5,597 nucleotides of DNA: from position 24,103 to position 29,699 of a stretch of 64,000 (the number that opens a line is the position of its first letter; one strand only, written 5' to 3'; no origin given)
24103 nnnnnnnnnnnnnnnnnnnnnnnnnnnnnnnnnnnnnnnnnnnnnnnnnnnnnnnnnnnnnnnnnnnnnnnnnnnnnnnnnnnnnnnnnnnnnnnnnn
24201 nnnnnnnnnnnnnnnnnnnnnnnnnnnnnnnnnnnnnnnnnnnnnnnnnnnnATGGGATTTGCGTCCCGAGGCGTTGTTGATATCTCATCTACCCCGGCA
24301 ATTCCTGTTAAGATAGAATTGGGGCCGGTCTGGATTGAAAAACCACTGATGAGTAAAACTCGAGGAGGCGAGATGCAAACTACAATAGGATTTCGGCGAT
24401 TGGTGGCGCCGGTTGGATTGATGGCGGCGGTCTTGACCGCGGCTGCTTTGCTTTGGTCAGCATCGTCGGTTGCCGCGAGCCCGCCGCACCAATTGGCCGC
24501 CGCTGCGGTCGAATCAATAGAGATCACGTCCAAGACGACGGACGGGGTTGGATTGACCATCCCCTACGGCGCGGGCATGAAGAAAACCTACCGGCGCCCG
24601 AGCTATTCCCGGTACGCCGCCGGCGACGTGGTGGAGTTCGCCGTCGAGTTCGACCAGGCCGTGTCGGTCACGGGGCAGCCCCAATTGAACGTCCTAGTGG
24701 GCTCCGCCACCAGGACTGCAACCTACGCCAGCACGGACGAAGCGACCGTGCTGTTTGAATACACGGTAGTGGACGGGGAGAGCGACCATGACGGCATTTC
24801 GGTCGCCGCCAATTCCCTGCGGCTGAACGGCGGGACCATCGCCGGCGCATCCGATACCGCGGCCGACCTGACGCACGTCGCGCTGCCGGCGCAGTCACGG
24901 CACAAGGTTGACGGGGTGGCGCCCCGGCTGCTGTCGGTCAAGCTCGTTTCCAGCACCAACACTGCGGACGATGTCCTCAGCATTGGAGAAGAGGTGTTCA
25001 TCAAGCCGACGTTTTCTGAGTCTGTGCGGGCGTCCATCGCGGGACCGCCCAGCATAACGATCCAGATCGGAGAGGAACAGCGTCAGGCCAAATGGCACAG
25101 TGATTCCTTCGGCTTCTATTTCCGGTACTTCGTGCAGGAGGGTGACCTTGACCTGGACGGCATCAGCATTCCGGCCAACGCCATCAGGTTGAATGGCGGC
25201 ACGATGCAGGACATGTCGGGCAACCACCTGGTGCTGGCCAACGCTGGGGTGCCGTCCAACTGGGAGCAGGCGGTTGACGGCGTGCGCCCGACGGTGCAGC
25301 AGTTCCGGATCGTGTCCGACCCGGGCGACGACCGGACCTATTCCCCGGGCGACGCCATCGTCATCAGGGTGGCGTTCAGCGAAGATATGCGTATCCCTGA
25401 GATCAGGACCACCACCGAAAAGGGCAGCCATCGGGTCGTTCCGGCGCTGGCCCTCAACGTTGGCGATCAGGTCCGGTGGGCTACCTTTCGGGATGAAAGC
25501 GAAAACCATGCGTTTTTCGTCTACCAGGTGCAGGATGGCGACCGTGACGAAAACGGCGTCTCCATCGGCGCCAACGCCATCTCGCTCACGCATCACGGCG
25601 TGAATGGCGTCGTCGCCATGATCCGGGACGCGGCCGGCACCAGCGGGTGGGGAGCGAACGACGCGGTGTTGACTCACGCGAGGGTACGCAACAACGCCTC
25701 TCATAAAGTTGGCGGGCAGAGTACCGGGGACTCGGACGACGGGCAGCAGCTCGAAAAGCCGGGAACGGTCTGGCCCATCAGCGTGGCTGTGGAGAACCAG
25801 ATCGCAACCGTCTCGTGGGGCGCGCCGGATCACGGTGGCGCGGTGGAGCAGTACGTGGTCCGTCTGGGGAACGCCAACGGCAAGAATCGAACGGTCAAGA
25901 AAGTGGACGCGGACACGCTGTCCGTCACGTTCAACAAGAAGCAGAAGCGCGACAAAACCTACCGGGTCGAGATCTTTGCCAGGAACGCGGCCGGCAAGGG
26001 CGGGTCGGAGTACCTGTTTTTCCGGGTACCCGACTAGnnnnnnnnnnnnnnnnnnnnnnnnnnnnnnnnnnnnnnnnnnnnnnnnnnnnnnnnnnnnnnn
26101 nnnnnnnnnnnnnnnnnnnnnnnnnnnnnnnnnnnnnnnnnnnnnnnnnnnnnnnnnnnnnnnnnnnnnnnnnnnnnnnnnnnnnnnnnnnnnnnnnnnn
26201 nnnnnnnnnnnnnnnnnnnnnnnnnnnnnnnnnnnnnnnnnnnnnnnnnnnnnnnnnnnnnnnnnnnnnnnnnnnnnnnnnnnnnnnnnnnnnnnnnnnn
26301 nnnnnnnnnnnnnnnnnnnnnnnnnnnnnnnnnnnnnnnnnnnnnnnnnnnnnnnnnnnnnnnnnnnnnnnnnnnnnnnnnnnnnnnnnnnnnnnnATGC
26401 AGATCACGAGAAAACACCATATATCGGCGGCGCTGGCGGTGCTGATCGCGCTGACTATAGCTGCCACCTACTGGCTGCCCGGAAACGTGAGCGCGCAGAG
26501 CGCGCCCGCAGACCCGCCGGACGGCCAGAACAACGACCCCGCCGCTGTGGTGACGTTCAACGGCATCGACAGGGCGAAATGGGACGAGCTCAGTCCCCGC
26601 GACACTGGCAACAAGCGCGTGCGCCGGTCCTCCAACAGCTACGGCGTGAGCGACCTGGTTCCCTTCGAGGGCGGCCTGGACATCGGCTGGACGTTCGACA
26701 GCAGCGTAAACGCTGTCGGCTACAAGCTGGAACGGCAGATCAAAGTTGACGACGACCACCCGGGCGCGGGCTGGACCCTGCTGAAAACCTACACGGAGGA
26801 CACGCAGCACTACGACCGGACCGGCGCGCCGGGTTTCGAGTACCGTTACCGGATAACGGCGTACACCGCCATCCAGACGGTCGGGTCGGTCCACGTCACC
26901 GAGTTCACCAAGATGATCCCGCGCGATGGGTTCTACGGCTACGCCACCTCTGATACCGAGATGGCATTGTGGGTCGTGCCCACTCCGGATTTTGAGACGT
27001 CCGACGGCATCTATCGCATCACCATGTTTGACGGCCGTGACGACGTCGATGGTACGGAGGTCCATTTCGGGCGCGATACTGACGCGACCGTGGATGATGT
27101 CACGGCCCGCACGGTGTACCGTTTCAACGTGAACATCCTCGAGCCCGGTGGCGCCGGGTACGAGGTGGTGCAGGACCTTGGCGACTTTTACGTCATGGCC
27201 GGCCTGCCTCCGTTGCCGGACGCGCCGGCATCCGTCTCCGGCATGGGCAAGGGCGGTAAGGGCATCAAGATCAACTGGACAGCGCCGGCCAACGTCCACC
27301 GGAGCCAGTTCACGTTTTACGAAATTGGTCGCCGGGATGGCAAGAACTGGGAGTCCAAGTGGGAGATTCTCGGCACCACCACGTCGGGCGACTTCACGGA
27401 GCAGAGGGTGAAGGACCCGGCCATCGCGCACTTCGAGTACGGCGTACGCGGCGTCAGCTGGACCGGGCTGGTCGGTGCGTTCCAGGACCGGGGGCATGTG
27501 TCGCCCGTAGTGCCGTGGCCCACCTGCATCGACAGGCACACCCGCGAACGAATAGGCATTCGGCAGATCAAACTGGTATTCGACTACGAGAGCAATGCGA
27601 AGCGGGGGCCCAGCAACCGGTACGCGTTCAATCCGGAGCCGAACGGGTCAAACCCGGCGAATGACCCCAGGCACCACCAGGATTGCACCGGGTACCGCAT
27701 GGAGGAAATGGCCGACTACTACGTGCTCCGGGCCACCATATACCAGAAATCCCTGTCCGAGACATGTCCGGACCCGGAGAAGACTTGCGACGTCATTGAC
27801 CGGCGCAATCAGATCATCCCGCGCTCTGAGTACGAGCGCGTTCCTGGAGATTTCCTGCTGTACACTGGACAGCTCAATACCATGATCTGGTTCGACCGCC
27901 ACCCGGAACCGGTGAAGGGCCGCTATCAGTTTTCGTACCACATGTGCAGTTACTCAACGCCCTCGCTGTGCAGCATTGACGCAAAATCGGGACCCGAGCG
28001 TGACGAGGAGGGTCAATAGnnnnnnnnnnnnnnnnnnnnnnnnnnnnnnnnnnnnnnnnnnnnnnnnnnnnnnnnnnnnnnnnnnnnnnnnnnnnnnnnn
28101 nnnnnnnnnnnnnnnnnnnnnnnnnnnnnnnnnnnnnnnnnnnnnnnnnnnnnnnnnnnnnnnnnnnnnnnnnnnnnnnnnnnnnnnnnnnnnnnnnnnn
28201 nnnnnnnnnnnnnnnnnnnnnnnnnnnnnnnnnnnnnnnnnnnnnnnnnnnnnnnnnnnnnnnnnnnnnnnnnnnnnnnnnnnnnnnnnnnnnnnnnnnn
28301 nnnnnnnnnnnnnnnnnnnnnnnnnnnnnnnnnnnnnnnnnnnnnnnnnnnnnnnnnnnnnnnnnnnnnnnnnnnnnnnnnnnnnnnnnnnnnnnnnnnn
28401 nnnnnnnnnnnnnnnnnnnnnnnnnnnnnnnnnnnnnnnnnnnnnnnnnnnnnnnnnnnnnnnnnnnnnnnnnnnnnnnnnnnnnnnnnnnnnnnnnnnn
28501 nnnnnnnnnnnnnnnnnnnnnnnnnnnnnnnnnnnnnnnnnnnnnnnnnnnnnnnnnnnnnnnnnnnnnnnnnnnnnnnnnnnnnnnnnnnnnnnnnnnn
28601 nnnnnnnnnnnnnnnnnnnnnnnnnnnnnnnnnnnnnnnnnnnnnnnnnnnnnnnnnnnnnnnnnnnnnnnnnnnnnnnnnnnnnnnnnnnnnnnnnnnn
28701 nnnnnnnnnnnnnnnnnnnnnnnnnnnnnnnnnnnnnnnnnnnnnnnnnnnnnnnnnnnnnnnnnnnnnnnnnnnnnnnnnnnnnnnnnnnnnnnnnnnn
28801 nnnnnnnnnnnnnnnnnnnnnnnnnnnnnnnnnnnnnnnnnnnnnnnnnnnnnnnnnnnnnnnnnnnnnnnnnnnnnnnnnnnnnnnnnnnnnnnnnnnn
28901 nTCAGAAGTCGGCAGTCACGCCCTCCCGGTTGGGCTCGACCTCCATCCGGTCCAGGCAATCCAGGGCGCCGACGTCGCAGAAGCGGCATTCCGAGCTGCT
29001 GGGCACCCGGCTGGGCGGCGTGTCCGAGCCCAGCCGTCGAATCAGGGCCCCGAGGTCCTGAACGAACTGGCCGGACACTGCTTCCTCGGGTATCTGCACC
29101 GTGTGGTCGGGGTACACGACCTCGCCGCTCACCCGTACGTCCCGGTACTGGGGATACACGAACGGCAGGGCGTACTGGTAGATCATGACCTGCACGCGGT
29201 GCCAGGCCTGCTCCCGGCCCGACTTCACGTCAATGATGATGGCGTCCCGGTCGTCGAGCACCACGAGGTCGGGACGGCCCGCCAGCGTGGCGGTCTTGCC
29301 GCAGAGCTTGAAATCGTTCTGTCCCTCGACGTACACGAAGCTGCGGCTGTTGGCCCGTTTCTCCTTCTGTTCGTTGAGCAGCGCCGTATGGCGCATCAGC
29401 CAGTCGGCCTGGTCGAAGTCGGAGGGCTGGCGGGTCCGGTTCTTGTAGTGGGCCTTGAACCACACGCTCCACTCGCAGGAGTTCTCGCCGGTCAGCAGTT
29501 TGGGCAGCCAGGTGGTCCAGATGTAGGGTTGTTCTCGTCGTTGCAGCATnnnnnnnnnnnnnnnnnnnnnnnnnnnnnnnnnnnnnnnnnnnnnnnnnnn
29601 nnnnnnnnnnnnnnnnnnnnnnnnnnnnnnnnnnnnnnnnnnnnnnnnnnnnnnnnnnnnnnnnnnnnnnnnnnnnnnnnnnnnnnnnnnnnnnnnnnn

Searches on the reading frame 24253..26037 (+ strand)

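Call 60: search_protein_families(library=pfam, proteins=[window:24253-26037:+], max_evalue=0.001)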
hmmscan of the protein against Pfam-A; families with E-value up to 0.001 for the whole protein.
window:24253-26037:+ (594 aa): 1 family
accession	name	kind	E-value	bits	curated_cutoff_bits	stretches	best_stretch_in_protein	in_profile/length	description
PF00041.27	fn3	-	4.9e-06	27.1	25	1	515-584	13-76/84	Fibronectin type III domain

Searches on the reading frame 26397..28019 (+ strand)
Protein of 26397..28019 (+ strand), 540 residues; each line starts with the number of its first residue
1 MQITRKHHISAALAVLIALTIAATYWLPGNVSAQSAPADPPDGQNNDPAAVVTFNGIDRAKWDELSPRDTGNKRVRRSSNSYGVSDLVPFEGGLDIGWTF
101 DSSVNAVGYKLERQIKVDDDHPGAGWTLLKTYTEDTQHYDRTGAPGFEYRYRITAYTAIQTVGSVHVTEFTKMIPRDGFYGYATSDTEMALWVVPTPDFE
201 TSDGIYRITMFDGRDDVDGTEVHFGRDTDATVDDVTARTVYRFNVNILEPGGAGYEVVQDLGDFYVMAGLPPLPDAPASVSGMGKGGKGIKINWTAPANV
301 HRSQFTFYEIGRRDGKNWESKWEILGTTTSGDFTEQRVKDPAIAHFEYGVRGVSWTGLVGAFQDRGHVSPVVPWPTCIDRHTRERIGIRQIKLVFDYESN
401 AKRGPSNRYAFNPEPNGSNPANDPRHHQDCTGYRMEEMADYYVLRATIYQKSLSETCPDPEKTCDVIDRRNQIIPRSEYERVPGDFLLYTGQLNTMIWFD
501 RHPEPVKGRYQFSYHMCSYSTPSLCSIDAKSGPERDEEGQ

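Call 60: search_protein_families(library=pfam, proteins=[window:26397-28019:+], max_evalue=0.001)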
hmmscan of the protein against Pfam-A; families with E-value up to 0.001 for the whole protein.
window:26397-28019:+ (540 aa): 1 family
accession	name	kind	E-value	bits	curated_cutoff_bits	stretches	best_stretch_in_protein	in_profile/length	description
PF00041.27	fn3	-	0.00049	20.7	25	0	275-327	1-46/84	Fibronectin type III domain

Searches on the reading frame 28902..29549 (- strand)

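Call 60: search_protein_families(library=pfam, proteins=[window:28902-29549:-], max_evalue=0.001)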
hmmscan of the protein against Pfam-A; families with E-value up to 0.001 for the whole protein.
window:28902-29549:- (215 aa): 2 families
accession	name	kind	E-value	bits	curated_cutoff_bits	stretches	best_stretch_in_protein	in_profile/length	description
PF12705.13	PDDEXK_1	-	2.8e-10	41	22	1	39-193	81-242/247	PD-(D/E)XK nuclease superfamily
PF01930.23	Cas_Cas4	-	0.00032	21.2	22.7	1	56-193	35-154/160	Domain of unknown function DUF83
